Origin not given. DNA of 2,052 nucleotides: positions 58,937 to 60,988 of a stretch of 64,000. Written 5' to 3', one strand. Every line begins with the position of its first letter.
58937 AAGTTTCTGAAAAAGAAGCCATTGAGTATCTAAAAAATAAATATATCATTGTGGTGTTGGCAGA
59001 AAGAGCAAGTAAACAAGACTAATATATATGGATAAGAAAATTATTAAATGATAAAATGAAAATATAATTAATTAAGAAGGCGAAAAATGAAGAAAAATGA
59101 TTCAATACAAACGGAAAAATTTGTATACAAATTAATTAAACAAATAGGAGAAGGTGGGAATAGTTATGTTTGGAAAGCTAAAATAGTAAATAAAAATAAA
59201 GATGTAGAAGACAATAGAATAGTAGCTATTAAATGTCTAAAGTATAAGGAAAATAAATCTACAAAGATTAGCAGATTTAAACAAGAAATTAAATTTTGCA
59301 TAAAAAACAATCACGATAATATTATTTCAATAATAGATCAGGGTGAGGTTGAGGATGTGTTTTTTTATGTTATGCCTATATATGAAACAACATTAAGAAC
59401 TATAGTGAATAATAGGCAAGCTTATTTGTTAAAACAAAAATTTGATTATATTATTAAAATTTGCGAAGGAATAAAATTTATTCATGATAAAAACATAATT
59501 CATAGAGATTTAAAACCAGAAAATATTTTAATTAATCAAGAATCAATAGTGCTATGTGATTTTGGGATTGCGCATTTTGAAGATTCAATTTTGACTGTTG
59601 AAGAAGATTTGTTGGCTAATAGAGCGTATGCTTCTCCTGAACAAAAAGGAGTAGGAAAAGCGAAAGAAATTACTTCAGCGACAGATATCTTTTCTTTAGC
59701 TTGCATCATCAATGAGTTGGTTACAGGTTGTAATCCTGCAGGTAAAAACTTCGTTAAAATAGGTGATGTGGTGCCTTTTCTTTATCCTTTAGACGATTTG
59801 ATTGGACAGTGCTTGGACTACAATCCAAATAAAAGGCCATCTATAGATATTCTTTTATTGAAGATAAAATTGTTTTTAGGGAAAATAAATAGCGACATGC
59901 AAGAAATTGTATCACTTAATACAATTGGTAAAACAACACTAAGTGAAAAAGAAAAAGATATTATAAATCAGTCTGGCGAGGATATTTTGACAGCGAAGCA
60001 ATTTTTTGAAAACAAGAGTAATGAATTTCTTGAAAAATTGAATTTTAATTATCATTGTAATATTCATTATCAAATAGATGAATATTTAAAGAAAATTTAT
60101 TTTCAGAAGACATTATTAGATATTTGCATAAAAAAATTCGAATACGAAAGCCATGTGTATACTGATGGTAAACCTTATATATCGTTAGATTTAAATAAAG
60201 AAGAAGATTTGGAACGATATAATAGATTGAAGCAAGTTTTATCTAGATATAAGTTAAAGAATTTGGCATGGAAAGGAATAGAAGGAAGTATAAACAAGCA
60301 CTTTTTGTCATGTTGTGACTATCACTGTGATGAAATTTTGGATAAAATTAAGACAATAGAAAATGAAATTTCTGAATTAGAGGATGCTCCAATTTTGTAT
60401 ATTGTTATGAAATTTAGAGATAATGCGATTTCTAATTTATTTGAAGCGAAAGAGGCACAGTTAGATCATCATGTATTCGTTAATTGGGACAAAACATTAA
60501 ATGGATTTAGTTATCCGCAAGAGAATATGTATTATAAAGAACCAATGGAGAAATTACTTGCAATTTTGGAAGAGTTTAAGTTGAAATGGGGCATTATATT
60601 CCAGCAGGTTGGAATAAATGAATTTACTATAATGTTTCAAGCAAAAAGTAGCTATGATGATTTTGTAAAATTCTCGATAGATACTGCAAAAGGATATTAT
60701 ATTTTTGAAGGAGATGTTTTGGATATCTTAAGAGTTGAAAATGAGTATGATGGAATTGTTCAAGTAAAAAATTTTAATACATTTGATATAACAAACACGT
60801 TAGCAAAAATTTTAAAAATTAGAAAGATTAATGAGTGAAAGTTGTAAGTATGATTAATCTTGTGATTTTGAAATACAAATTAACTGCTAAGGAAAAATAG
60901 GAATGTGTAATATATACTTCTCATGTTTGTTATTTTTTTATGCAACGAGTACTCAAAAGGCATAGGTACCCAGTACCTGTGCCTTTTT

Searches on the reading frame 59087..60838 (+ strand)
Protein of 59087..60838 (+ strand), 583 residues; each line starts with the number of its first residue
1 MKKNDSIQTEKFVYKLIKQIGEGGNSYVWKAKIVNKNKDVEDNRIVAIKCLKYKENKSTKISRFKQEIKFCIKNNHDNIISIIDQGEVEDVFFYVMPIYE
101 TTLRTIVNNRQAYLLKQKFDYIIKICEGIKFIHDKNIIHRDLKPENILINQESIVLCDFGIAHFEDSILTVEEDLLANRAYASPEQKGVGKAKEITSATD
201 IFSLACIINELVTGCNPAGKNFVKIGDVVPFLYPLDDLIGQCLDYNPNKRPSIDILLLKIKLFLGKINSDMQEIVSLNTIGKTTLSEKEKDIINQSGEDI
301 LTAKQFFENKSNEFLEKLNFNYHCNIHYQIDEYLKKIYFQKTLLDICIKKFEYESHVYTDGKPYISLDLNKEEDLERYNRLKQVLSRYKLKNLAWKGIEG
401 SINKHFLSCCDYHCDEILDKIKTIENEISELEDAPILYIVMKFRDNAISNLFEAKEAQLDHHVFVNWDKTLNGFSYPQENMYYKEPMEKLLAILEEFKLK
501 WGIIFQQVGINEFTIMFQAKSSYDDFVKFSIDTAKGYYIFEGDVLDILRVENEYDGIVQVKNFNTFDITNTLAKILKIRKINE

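Call 53: search_protein_families(library=pfam, proteins=[window:59087-60838:+], max_evalue=0.001)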
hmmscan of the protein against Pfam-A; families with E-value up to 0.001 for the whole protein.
window:59087-60838:+ (583 aa): 2 families
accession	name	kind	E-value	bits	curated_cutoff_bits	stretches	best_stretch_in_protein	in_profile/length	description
PF00069.31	Pkinase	-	1.3e-40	139.9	31.7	1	14-255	1-256/263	Protein kinase domain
PF07714.23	PK_Tyr_Ser-Thr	-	8.5e-29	101.1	23.1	1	15-255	2-253/258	Protein tyrosine and serine/threonine kinase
